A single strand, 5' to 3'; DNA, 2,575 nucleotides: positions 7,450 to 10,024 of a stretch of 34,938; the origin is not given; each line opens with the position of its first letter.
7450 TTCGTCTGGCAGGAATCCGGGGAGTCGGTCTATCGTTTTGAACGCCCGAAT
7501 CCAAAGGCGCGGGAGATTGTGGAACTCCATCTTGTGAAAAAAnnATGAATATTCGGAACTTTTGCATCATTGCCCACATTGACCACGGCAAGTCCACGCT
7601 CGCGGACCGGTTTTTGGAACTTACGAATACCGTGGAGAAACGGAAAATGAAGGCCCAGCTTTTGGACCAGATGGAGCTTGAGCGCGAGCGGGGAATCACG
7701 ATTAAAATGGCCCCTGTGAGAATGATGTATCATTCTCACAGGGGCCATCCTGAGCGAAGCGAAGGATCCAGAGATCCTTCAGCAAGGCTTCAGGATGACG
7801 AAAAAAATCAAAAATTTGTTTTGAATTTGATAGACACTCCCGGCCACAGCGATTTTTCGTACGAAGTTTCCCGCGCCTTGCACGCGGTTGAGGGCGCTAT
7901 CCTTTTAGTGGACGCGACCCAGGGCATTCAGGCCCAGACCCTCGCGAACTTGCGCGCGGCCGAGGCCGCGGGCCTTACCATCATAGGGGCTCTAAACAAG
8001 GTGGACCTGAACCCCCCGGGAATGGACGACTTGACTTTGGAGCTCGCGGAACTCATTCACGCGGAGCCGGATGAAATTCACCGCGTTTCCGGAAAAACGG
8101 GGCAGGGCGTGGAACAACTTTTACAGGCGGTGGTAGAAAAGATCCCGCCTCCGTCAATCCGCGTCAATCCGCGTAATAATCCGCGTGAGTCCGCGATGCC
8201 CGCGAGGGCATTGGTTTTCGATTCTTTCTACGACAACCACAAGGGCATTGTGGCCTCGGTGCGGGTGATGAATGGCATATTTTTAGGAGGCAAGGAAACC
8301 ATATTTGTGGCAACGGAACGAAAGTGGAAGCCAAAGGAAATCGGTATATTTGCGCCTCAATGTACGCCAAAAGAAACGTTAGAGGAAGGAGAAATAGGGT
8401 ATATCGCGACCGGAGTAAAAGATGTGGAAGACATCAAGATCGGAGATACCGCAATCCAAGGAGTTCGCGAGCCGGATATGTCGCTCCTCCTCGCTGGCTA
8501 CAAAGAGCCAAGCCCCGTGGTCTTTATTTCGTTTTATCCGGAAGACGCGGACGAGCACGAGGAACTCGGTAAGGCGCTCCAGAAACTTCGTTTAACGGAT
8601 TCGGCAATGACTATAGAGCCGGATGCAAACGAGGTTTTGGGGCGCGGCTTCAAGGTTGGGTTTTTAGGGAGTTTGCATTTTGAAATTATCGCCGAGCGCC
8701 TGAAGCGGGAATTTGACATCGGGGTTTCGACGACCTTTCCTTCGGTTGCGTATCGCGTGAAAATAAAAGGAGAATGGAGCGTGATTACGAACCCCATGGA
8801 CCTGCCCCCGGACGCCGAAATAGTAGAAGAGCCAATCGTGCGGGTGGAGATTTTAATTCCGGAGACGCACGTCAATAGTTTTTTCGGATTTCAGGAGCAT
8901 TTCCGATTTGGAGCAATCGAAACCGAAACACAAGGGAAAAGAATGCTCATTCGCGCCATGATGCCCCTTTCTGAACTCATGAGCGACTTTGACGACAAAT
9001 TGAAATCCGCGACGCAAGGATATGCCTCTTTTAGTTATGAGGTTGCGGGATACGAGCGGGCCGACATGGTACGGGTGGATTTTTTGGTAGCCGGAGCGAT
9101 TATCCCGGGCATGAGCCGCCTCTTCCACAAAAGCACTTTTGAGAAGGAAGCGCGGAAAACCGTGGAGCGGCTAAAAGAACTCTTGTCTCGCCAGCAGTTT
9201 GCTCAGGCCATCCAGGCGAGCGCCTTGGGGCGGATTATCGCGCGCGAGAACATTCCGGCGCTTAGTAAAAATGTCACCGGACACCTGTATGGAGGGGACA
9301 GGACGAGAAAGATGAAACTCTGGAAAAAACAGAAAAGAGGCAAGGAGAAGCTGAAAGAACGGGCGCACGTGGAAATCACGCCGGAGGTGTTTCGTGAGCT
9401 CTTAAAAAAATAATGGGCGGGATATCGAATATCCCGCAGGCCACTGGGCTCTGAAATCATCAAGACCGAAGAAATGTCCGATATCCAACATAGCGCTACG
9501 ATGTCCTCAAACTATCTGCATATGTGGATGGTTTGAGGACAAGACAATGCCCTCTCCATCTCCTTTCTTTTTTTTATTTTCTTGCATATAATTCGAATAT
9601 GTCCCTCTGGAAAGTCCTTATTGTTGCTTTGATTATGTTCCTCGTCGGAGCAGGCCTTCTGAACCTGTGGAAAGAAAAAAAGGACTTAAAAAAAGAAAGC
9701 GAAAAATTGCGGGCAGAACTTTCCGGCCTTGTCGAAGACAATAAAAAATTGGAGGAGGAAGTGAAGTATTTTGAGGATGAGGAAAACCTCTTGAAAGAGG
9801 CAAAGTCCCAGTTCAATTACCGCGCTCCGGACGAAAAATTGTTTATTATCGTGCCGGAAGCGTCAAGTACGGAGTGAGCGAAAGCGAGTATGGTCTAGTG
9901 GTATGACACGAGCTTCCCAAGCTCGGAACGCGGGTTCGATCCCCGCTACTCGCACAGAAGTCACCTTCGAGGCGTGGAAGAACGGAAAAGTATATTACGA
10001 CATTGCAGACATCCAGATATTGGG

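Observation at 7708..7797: In-frame 21-codon palindromic insertion in the lepA G domain, including an inverted copy of the adjacent coding sequence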

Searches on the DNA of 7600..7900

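Call 29: search_rna_families(source=window, start=7600, end=7900, threshold=evalue, max_evalue=10)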
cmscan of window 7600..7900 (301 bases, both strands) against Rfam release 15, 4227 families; matches with E-value up to 10: 15.
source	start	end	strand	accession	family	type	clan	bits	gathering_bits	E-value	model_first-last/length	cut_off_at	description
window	7694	7759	-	RF03643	mir-2056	Gene; miRNA;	-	22.2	100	0.04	1-74/74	no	mir-2056 microRNA precursor family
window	7708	7753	+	RF03464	mir-465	Gene; miRNA;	CL00136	21.1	65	0.06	1-79/79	no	mir-465 microRNA precursor family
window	7789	7825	+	RF00204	snoR12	Gene; snRNA; snoRNA; CD-box;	-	21.1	39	0.13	1-83/83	no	Small nucleolar RNA R12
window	7697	7758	+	RF00654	mir-216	Gene; miRNA;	CL00094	19.8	53.5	0.23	1-77/77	no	mir-216 microRNA precursor family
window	7692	7762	-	RF00649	mir-128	Gene; miRNA;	-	19.7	49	0.027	1-83/83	no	mir-128 microRNA precursor family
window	7791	7829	+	RF00351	snoR20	Gene; snRNA; snoRNA; CD-box;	-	18.7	43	4.5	1-90/90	no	Small nucleolar RNA R20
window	7715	7740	+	RF01156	SNORD123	Gene; snRNA; snoRNA; CD-box;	-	18.5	45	0.42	1-70/70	no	Small nucleolar RNA SNORD123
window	7708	7747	-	RF00654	mir-216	Gene; miRNA;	CL00094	18.3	53.5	0.59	19-60/77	no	mir-216 microRNA precursor family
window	7711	7744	+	RF00315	snoJ33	Gene; snRNA; snoRNA; CD-box;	-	17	45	0.66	1-81/81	no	Small nucleolar RNA J33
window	7697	7740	-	RF00573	SNORD67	Gene; snRNA; snoRNA; CD-box;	-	16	35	0.66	1-111/111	no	Small nucleolar RNA SNORD67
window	7693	7735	+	RF01164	SNORD107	Gene; snRNA; snoRNA; CD-box;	-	15.1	50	4.7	1-74/74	no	Small nucleolar RNA SNORD107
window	7707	7748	+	RF03820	mir-5429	Gene; miRNA;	-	15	80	3.9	1-83/83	no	mir-5429 microRNA precursor family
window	7712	7743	+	RF00649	mir-128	Gene; miRNA;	-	14.9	49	0.82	25-58/83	no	mir-128 microRNA precursor family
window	7715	7738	+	RF00573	SNORD67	Gene; snRNA; snoRNA; CD-box;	-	13.3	35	3.6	1-111/111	no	Small nucleolar RNA SNORD67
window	7694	7834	-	RF02876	AS-pc02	Gene; antisense;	-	11.6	40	1.2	1-185/185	no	Antisense to pHK01_099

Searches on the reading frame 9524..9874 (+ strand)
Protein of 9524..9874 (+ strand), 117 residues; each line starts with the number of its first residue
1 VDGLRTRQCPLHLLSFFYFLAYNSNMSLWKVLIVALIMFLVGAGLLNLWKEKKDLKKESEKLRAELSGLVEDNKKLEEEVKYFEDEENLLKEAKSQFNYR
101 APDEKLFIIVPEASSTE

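Call 68: search_protein_families(library=pfam, proteins=[window:9524-9874:+], max_evalue=0.00001)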
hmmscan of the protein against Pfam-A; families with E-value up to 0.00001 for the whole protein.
window:9524-9874:+ (117 aa): 1 family
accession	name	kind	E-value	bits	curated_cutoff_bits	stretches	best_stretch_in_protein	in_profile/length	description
PF04977.20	DivIC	-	2.1e-10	40.7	28.9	1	35-111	2-79/80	Septum formation initiator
